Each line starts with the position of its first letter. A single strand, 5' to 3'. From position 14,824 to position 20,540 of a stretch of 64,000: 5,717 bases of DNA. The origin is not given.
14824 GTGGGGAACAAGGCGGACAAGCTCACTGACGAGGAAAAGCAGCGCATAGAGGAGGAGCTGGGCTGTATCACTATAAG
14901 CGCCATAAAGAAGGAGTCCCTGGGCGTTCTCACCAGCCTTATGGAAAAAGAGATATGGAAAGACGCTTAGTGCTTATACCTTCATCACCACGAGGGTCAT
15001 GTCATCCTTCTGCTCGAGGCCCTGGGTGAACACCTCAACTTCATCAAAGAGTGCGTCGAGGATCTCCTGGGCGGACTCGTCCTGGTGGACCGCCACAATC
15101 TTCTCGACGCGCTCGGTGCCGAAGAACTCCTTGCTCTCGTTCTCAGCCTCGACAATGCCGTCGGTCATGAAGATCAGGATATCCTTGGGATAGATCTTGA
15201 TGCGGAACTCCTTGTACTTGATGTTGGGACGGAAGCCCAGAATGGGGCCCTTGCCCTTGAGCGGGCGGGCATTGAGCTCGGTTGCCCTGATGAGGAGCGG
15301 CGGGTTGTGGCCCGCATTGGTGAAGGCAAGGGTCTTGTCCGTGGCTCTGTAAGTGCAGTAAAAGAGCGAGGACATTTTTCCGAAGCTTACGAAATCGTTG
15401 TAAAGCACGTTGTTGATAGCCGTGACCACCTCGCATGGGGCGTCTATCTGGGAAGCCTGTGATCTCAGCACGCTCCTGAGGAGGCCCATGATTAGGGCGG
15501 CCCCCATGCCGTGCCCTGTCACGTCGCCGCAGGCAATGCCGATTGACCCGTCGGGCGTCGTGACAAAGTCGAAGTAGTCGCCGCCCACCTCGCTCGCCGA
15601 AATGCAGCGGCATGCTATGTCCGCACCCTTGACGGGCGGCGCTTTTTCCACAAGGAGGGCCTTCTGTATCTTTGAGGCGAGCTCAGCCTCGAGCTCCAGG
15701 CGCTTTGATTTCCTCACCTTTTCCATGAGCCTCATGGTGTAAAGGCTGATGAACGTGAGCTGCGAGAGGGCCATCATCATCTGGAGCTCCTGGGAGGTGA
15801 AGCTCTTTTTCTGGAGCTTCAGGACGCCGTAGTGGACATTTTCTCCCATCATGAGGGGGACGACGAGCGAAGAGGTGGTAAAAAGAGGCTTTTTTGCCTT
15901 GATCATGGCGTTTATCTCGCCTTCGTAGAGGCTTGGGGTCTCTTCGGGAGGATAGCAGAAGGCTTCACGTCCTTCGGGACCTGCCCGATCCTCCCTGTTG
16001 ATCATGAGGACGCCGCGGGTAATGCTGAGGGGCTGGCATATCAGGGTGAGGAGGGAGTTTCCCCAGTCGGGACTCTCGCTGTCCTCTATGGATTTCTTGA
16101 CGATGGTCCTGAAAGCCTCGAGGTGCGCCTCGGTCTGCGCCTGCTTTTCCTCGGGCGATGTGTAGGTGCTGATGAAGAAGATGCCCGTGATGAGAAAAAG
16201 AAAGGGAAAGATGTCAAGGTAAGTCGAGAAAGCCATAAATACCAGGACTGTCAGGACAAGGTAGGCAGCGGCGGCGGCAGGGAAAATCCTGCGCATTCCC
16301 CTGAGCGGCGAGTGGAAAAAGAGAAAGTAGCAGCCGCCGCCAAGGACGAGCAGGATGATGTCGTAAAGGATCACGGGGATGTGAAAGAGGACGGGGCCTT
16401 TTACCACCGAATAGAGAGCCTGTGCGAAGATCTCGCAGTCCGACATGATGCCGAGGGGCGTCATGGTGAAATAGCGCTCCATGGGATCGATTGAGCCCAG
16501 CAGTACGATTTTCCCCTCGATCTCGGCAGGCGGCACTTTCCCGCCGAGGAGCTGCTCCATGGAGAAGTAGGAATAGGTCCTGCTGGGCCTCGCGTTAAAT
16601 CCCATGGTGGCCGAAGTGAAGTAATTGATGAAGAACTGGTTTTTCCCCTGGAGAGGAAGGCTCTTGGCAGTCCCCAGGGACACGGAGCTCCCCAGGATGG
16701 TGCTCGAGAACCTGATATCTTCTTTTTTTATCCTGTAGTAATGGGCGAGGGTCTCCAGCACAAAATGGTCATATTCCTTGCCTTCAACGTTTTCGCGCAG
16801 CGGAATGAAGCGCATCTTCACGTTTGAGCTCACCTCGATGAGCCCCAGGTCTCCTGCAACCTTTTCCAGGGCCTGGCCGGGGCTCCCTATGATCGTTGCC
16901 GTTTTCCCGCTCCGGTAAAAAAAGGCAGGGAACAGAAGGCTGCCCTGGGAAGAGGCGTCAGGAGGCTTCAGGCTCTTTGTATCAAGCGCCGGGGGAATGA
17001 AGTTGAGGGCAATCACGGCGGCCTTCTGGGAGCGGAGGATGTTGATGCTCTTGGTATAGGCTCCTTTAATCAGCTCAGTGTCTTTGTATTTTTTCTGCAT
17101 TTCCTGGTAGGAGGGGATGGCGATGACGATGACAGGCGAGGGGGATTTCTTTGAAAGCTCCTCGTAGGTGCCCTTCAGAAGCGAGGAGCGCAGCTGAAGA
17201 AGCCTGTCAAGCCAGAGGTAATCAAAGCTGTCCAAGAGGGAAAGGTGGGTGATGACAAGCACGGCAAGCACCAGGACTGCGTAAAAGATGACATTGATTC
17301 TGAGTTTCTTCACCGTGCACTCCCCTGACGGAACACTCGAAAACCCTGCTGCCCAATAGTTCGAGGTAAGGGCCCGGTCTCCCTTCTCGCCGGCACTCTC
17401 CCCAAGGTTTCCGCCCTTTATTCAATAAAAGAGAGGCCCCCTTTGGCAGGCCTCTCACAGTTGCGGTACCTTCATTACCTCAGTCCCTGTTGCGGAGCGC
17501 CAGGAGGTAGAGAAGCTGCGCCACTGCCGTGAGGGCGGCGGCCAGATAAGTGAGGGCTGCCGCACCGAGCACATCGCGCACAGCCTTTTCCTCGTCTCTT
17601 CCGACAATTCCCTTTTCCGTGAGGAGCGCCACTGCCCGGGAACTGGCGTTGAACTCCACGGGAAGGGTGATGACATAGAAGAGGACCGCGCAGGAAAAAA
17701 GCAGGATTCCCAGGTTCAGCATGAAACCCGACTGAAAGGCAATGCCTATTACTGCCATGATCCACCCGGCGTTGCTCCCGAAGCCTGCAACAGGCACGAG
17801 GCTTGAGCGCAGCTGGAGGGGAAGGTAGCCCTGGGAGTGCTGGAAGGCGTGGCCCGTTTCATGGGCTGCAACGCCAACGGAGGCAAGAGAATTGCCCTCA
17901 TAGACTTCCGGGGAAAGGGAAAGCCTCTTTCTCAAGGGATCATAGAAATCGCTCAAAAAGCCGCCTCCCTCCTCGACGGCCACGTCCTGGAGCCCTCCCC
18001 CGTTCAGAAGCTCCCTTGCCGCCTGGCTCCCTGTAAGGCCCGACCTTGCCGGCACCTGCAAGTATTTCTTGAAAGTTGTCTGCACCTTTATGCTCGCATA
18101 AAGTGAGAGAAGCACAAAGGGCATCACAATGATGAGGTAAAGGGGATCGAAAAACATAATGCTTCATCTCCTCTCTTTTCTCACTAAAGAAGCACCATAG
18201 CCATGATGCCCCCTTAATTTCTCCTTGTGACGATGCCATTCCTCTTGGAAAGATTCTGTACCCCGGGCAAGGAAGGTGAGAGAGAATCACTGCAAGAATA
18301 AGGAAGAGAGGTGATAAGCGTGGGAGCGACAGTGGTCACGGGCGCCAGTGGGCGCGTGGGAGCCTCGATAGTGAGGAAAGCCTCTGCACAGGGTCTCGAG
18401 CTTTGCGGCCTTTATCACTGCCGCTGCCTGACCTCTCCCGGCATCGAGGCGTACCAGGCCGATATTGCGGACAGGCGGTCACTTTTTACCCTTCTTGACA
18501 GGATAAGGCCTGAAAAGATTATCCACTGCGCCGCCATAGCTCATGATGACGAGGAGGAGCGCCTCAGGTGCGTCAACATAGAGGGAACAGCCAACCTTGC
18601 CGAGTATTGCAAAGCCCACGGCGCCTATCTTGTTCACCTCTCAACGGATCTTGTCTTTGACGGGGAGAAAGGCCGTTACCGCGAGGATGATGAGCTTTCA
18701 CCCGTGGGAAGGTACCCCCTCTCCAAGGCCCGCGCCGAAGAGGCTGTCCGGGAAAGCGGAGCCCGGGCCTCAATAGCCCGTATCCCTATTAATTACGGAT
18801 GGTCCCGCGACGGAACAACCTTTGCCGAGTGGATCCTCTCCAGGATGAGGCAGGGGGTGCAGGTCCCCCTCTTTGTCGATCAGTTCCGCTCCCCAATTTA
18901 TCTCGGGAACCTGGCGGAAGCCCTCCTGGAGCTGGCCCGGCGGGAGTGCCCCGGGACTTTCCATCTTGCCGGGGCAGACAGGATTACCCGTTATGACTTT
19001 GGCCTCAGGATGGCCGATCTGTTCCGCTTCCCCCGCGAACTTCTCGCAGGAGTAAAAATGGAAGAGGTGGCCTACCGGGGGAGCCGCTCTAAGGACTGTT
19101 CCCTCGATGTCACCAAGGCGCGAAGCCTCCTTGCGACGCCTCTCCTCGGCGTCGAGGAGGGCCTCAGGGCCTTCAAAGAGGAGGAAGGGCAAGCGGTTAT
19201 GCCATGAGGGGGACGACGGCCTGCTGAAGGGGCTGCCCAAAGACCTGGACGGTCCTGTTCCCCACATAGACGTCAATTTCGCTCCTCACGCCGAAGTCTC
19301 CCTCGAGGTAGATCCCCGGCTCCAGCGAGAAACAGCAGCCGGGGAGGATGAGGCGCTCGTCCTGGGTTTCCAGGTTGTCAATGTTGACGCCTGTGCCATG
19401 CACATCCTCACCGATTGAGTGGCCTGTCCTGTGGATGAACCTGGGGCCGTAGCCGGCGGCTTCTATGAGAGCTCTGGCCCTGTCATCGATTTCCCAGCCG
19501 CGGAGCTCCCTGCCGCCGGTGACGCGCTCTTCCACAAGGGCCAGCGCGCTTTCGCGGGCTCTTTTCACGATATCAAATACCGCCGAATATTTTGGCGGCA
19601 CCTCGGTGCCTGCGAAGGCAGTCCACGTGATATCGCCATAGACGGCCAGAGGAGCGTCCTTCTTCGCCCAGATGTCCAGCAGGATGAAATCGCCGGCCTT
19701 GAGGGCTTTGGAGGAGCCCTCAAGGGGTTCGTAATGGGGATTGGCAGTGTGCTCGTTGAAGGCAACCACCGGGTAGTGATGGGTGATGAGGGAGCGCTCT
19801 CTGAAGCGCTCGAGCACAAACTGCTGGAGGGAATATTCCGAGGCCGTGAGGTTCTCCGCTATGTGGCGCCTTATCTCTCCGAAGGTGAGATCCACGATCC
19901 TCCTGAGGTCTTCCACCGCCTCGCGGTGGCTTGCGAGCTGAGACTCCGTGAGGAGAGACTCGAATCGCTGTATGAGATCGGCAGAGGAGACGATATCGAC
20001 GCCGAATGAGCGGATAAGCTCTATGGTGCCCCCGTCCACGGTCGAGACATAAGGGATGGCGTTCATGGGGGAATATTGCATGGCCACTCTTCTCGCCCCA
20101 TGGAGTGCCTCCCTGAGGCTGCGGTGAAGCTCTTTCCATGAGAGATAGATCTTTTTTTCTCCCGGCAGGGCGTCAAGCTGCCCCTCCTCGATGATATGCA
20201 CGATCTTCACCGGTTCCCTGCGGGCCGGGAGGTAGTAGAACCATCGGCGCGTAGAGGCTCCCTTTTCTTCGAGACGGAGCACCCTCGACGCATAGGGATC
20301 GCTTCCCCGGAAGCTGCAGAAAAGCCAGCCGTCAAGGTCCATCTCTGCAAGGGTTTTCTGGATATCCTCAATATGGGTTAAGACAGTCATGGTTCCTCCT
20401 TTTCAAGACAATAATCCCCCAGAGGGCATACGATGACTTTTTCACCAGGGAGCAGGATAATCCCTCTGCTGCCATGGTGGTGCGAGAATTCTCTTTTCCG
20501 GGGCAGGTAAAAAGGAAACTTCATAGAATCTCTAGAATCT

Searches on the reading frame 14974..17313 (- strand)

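Call 53: search_protein_families(library=pfam, proteins=[window:14974-17313:-], max_evalue=0.00001)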
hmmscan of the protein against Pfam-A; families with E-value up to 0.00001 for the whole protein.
window:14974-17313:- (779 aa): 2 families
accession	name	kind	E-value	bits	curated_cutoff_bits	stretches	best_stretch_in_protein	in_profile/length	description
PF07228.17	SpoIIE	-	1.7e-49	168.8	25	1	587-779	1-191/192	Stage II sporulation protein E (SpoIIE)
PF05226.16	CHASE2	-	1.2e-17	64.8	26.3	1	14-322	2-251/257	CHASE2 domain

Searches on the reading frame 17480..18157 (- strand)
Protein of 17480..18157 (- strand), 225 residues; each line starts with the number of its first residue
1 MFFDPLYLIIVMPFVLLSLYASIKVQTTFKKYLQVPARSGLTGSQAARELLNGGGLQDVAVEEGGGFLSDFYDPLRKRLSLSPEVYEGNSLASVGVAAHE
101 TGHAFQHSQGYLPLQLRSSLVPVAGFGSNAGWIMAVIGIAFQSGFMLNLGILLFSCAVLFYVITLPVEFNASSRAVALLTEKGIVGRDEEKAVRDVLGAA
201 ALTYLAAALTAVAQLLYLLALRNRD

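Call 53: search_protein_families(library=pfam, proteins=[window:17480-18157:-], max_evalue=0.00001)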
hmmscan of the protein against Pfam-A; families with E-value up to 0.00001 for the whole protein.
window:17480-18157:- (225 aa): 1 family
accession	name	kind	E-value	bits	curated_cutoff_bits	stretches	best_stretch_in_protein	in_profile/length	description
PF04298.18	Zn_peptidase_2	-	2.2e-84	282.8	27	1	7-221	1-216/218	Putative neutral zinc metallopeptidase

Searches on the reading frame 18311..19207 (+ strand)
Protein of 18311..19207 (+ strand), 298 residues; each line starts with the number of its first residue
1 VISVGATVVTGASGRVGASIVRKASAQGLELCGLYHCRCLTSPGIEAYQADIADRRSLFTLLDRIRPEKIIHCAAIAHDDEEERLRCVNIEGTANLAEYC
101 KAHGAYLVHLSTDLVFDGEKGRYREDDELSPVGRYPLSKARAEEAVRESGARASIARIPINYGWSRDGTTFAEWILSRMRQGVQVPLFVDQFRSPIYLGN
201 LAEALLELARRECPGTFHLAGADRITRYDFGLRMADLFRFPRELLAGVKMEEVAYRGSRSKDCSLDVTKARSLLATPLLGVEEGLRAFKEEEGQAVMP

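Call 53: search_protein_families(library=pfam, proteins=[window:18311-19207:+], max_evalue=0.00001)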
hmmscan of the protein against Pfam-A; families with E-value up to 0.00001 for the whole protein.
window:18311-19207:+ (298 aa): 5 families
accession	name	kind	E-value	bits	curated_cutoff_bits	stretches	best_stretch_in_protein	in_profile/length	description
PF04321.23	RmlD_sub_bind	-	4.8e-54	183.8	27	1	8-288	4-281/287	RmlD substrate binding domain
PF01370.27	Epimerase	-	3.5e-23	82.7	20.9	1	8-211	2-227/240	NAD dependent epimerase/dehydratase family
PF16363.11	GDP_Man_Dehyd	-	2.1e-10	41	27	1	9-150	2-168/332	GDP-mannose 4,6 dehydratase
PF07993.18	NAD_binding_4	-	1.1e-08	35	20.1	1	69-170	91-216/258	Male sterility protein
PF01073.25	3Beta_HSD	-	1.3e-08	34.6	22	1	8-204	1-224/280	3-beta hydroxysteroid dehydrogenase/isomerase family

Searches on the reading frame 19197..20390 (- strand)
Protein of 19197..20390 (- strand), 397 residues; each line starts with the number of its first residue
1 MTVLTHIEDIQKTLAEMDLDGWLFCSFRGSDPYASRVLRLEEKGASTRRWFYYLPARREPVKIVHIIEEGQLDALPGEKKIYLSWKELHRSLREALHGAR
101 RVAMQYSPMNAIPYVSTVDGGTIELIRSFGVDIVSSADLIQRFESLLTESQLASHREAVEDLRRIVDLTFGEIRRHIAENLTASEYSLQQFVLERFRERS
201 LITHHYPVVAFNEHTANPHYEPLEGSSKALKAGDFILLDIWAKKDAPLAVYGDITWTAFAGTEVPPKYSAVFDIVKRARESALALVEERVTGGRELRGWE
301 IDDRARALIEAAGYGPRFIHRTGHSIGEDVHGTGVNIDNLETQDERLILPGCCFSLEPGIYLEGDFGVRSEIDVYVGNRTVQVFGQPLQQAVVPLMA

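Call 53: search_protein_families(library=pfam, proteins=[window:19197-20390:-], max_evalue=0.00001)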
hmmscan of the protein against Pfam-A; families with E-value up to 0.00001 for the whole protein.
window:19197-20390:- (397 aa): 1 family
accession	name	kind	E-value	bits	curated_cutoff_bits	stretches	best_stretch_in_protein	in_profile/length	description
PF00557.29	Peptidase_M24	-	1.8e-37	129.6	23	1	163-376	7-206/208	Metallopeptidase family M24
